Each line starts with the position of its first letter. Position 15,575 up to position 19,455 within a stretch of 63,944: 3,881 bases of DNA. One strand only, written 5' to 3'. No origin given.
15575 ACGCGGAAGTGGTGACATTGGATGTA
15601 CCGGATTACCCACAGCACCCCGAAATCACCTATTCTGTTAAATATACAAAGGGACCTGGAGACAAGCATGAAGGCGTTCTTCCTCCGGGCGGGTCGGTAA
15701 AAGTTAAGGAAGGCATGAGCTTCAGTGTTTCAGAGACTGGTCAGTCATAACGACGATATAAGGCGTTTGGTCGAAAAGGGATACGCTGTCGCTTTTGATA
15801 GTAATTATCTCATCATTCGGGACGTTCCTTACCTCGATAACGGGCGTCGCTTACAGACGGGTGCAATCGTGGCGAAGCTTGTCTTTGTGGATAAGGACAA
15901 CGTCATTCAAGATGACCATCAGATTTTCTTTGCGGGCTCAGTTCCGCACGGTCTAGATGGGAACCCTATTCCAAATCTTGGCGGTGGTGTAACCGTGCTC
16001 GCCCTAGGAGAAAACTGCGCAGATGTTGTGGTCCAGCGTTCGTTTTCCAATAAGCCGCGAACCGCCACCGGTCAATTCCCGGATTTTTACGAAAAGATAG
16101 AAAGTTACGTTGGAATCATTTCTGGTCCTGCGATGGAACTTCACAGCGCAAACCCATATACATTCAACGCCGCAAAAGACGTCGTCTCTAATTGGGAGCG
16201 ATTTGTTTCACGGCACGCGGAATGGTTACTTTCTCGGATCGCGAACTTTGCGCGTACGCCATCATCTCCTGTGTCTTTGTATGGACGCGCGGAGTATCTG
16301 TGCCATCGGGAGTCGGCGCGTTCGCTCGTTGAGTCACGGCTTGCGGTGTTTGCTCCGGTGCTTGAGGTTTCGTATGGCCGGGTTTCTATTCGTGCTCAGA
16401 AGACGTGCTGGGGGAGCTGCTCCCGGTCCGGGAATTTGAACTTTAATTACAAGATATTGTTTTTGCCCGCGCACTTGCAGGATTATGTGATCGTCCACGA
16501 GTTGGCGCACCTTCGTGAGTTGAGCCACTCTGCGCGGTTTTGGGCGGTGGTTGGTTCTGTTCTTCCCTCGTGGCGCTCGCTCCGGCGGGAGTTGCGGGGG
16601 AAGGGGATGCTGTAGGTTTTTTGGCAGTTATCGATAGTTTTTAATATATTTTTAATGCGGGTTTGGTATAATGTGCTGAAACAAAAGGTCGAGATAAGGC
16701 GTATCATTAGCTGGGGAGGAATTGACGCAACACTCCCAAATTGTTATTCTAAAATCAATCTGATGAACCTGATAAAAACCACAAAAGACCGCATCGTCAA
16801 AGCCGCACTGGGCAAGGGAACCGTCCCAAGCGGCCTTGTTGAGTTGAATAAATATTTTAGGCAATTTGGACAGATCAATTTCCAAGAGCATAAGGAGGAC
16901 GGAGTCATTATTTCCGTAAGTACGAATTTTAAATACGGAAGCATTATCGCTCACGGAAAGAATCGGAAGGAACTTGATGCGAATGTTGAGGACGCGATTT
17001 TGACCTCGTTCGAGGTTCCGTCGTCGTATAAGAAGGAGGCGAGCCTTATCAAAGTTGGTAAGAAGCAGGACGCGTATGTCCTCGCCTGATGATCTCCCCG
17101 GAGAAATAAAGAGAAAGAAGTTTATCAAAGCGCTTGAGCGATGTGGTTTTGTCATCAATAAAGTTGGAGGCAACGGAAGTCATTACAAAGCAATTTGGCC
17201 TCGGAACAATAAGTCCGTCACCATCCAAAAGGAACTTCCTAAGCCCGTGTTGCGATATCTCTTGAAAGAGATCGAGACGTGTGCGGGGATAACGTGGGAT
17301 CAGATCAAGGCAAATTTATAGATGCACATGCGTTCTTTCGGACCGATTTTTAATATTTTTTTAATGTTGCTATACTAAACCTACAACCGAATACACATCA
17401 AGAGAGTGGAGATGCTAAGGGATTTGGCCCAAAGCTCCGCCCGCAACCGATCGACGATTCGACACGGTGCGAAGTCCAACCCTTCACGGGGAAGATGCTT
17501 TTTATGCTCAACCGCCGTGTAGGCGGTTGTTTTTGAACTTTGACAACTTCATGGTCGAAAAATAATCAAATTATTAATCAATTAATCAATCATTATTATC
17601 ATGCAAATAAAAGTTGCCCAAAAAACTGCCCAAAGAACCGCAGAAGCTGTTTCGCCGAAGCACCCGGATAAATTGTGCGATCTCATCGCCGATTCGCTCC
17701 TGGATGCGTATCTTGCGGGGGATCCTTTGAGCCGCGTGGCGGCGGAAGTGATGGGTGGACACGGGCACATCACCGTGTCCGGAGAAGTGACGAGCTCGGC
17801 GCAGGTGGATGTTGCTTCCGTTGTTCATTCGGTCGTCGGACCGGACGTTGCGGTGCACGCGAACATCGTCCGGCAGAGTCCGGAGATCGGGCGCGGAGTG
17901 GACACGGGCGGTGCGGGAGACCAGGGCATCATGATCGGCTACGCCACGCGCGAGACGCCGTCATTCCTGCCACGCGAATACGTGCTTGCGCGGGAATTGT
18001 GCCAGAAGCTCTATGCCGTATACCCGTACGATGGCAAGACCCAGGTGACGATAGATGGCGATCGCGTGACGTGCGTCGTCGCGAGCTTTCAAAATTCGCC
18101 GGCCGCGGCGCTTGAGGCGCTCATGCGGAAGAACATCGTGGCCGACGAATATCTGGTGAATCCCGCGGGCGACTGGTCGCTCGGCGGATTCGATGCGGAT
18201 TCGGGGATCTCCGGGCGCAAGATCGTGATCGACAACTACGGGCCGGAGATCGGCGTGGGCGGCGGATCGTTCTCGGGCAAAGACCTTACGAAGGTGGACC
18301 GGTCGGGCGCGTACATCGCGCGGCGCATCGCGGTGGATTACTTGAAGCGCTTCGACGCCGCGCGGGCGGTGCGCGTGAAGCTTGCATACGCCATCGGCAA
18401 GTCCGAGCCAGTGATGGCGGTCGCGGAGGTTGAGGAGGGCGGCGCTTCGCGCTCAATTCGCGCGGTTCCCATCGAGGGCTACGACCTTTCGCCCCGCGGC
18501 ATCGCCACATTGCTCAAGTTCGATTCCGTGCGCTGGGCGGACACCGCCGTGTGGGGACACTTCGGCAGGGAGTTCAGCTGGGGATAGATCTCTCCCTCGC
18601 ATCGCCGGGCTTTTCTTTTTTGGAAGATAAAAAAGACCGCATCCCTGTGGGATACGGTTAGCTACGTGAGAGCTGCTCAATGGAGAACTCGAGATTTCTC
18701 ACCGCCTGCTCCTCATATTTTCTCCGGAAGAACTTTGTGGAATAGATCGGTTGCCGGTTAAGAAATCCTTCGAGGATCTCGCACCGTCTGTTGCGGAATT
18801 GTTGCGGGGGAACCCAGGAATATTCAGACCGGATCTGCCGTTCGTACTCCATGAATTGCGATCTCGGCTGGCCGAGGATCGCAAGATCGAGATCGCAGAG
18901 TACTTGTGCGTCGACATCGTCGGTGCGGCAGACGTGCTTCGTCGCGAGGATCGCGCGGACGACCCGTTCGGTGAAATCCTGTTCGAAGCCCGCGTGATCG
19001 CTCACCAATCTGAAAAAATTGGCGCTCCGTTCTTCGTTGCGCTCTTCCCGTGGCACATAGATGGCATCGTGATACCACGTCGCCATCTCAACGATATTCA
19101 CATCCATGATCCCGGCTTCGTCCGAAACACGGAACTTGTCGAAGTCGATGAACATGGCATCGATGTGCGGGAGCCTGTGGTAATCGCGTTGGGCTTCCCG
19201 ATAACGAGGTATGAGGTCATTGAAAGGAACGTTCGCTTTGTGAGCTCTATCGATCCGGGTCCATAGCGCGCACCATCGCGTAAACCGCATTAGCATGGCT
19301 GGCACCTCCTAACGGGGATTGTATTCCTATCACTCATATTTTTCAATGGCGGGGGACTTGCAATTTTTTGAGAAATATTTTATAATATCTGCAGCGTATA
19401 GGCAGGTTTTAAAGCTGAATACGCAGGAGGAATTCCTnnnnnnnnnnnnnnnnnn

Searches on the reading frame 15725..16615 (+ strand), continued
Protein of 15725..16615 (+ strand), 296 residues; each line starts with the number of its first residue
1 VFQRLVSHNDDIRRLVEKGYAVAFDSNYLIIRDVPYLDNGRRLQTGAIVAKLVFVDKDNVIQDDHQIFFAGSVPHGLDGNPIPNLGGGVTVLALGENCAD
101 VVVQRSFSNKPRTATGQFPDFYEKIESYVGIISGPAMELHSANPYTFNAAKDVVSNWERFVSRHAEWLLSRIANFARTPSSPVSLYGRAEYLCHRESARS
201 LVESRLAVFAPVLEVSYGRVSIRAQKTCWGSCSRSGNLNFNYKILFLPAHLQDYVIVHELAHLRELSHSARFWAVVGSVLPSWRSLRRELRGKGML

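Call 58: fold_search(model_id=the predicted structure, library=pdb)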
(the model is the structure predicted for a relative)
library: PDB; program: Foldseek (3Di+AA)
matches with E <= 10: 65; with E <= 0.001: 1
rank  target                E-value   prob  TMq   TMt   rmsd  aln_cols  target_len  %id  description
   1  4jiu                  2.6e-05  1.00  0.46  0.79   1.5        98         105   26  Crystal structure of the metallopeptidase zymogen of Pyrococcus abyssi abylysin (released 2013-06-12)
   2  4jix_B                1.1e-03  1.00  0.44  0.76   2.2        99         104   16  Crystal structure of the metallopeptidase zymogen of Methanocaldococcus jannaschii jannalysin (released 2013-06-12)
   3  4qhi_C                1.2e-03  1.00  0.42  0.68   3.4       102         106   18  Crystal structure of Methanocaldococcus jannaschii selecase mutant R36W (released 2014-07-16)
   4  4qhf                  1.9e-03  1.00  0.37  0.59   5.2       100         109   18  Crystal structure of Methanocaldococcus jannaschii monomeric selecase (released 2014-07-16)
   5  4jix_A                8.4e-03  1.00  0.44  0.71   2.3        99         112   17  Crystal structure of the metallopeptidase zymogen of Methanocaldococcus jannaschii jannalysin (released 2013-06-12)
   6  5ln5_A                5.6e-02  0.96  0.32  0.49   4.9       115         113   16  Crystal structure of the Wss1 E203Q mutant from S. pombe (released 2016-11-09)
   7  5xbn                  7.6e-02  1.00  0.39  0.55   5.7       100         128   12  crystal structure of Wss1 from saccharomyces cerevisiae (released 2018-03-28)
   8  5xbv                  8.6e-02  0.98  0.39  0.56   7.7       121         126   12  Crystal structure of Wss1 mutant from saccharomyces cerevisiae (released 2018-03-28)
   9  5jig                  1.7e-01  0.92  0.34  0.51   4.9       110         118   17  Crytsal structure of Wss1 from S. pombe (released 2016-11-09)
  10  5ln5_B                1.8e-01  0.87  0.33  0.49   4.7       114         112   16  Crystal structure of the Wss1 E203Q mutant from S. pombe (released 2016-11-09)
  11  6ait_B                2.0e-01  0.80  0.31  0.15   7.9        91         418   14  Crystal structure of E. coli BepA (released 2018-12-26)
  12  6ait_F                2.2e-01  0.77  0.31  0.16   8.1        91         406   14  Crystal structure of E. coli BepA (released 2018-12-26)
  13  6ait_C                2.6e-01  0.66  0.30  0.15   8.1        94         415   17  Crystal structure of E. coli BepA (released 2018-12-26)
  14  6ait_A                2.9e-01  0.77  0.30  0.15   4.1        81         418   15  Crystal structure of E. coli BepA (released 2018-12-26)
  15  3c37_A                2.9e-01  0.57  0.29  0.25  10.5       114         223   13  X-ray structure of the putative Zn-dependent peptidase Q74D82 at the resolution 1.7 A. Northeast Structural Genomics C (released 2008-02-12)
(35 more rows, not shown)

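Call 63: predict_structure(alignment_id=A6)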
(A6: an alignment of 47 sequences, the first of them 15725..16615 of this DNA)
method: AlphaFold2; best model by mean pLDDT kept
length: 296 residues; sequences in the alignment: 47
mean_pLDDT: 78.4   pTM: 0.53
mean pLDDT of the five models: 78.4, 72.8, 72.3, 50.1, 42.6
residues with pLDDT >= 90: 105; 70-90: 90; 50-70: 82; < 50: 19
segments of 3 or more residues with pLDDT < 50: 1-7, 147-154
pLDDT, mean of each block of 10 residues (from residue 1): 41 77 76 89 89 64 71 89 69 64 63 62 85 91 66 54 64 56 68 94 98 96 88 94 92 97 93 97 92 68
secondary structure, 60 per line:
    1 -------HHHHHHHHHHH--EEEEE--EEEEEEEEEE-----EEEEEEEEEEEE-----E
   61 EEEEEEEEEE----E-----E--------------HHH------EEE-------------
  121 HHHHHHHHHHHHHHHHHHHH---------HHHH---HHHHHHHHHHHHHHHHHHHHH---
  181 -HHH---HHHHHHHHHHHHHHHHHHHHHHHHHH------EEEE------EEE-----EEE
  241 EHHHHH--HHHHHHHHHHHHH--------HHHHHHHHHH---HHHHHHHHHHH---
elements in order: H8-18 E21-25 E28-37 E43-54 E60-70 E105-107 H121-140 H150-153 H157-177 H188-213 E220-223 E230-232 E238-241 H242-246 H249-261 H270-279 H283-293

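Call 66: fold_search(model_id=the predicted structure, library=pdb)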
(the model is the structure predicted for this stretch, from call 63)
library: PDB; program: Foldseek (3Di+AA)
matches with E <= 10: 405; with E <= 0.001: 1
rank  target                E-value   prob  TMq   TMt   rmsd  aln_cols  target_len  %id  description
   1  4jiu                  5.4e-05  1.00  0.30  0.79   1.6        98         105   28  Crystal structure of the metallopeptidase zymogen of Pyrococcus abyssi abylysin (released 2013-06-12)
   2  5xbv                  3.3e-02  1.00  0.27  0.58   6.2       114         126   10  Crystal structure of Wss1 mutant from saccharomyces cerevisiae (released 2018-03-28)
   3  5ln5_A                5.0e-02  0.99  0.24  0.53   5.4       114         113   15  Crystal structure of the Wss1 E203Q mutant from S. pombe (released 2016-11-09)
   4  5xbn                  9.5e-02  1.00  0.26  0.56   5.4       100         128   10  crystal structure of Wss1 from saccharomyces cerevisiae (released 2018-03-28)
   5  5ln5_B                9.5e-02  0.97  0.23  0.53   5.4       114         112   15  Crystal structure of the Wss1 E203Q mutant from S. pombe (released 2016-11-09)
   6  4ebr_A                1.1e-01  0.23  0.20  0.30   9.0       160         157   15  Crystal structure of Autophagic E2, Atg10 (released 2012-10-03)
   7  5jig                  1.4e-01  0.96  0.23  0.51   4.9       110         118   16  Crytsal structure of Wss1 from S. pombe (released 2016-11-09)
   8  7uvc_A                2.2e-01  0.33  0.22  0.38  15.8       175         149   10  Rad6(P43L)-Bre1 Complex (released 2023-01-11)
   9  2ybf_A                2.9e-01  0.18  0.19  0.33  15.6       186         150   16  Complex of Rad18 (Rad6 binding domain) with Rad6b (released 2011-04-20)
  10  8tmc_A                3.9e-01  0.04  0.13  0.12  22.3       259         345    9  Cryo-EM structure of CorA in complex with conformation-specific synthetic antibody C12 and 20 mM MgCl2, State MG20-2 (released 2025-02-12)
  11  8a58_A                4.9e-01  0.41  0.23  0.43   7.0       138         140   10  X-ray structure of TRIM21 RING E3 ligase in complex with E2 enzyme Ube2W (released 2023-04-26)
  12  6ait_C                5.2e-01  0.54  0.20  0.15   8.2        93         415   20  Crystal structure of E. coli BepA (released 2018-12-26)
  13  7zlx_C                5.2e-01  0.06  0.12  0.20  16.0       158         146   12  Crystal Structure of the TSG101-UEV domain:space group P21 (released 2022-06-22)
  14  8tmb_C                5.5e-01  0.03  0.12  0.11  22.7       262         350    9  Cryo-EM structure of CorA in complex with conformation-specific synthetic antibody C12 and 20 mM MgCl2, State MG20-1 (released 2025-02-12)
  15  7zlx_G                5.8e-01  0.07  0.14  0.24  16.8       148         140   13  Crystal Structure of the TSG101-UEV domain:space group P21 (released 2022-06-22)
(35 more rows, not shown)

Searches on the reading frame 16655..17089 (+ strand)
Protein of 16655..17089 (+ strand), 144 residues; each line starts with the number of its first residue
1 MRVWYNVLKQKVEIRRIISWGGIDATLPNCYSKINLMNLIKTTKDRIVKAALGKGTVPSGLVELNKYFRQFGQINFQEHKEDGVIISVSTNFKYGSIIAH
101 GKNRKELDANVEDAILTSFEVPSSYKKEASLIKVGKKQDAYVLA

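Call 4: search_protein_families(library=pfam, proteins=[window:16655-17089:+], max_evalue=0.1)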
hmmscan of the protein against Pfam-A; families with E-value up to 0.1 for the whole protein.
window:16655-17089:+ (144 aa): 1 family
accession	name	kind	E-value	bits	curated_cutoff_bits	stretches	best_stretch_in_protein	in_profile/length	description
PF16263.11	DUF4917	-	0.057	13.3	28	1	82-113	5-36/311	Domain of unknown function (DUF4917)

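Call 5: search_protein_families(library=padloc, proteins=[window:16655-17089:+], max_evalue=0.1)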
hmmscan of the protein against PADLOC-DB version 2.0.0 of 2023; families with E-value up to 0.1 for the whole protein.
window:16655-17089:+ (144 aa): 0 families

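Call 6: search_protein_families(library=ncbifam, proteins=[window:16655-17089:+], max_evalue=0.1)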
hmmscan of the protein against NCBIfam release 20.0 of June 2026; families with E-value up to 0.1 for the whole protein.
window:16655-17089:+ (144 aa): 0 families

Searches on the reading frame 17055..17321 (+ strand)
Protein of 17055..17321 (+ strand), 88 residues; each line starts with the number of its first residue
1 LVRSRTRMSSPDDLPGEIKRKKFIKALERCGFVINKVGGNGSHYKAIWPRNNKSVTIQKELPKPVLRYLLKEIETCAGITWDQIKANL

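Call 4: search_protein_families(library=pfam, proteins=[window:17055-17321:+], max_evalue=0.1)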
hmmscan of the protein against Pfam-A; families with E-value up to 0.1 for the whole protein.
window:17055-17321:+ (88 aa): 2 families
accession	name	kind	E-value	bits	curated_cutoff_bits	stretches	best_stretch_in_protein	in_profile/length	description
PF07927.17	HicA_toxin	-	1.4e-07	31.9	27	1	21-73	2-56/58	HicA toxin of bacterial toxin-antitoxin,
PF10843.13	RGI1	-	0.032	14.3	25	1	33-86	87-138/194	Respiratory growth induced protein 1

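Call 5: search_protein_families(library=padloc, proteins=[window:17055-17321:+], max_evalue=0.1)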
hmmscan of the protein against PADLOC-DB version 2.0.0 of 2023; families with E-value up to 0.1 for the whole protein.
window:17055-17321:+ (88 aa): 0 families

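Call 6: search_protein_families(library=ncbifam, proteins=[window:17055-17321:+], max_evalue=0.1)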
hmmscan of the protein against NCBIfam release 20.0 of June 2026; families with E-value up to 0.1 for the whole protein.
window:17055-17321:+ (88 aa): 0 families

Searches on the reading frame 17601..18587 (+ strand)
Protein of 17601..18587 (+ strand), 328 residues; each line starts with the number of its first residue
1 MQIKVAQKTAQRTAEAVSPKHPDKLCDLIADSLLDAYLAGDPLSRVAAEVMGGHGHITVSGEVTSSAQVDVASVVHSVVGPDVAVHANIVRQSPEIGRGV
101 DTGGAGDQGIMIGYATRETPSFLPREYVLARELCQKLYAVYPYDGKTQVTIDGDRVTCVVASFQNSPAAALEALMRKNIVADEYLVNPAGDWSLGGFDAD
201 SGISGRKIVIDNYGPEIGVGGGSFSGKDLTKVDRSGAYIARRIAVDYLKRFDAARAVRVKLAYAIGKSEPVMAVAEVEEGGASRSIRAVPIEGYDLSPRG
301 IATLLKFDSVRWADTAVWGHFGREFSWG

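Call 4: search_protein_families(library=pfam, proteins=[window:17601-18587:+], max_evalue=0.1)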
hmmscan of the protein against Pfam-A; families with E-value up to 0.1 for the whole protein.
window:17601-18587:+ (328 aa): 3 families
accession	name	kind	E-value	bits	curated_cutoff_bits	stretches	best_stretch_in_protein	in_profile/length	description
PF02773.21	S-AdoMet_synt_C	-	2.8e-32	112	25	1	194-327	1-136/138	S-adenosylmethionine synthetase, C-terminal domain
PF00438.25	S-AdoMet_synt_N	-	1.3e-19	70.9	33.1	1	12-79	4-71/99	S-adenosylmethionine synthetase, N-terminal domain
PF02772.21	S-AdoMet_synt_M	-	1.9e-14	54.3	29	1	104-180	3-96/120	S-adenosylmethionine synthetase, central domain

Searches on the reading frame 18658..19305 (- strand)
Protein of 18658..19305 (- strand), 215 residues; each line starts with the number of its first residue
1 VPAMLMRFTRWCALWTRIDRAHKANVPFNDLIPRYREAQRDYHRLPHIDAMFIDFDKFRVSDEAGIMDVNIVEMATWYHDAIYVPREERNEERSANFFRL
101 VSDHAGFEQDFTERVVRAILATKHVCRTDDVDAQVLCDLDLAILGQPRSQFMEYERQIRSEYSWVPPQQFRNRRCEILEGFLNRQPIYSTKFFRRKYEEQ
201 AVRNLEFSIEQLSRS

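Call 4: search_protein_families(library=pfam, proteins=[window:18658-19305:-], max_evalue=0.1)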
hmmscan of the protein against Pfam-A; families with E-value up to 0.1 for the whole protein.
window:18658-19305:- (215 aa): 1 family
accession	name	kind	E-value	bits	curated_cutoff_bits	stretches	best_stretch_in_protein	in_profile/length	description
PF24792.1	DUF7701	-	0.038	14.6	27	1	11-43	51-83/91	Domain of unknown function (DUF7701)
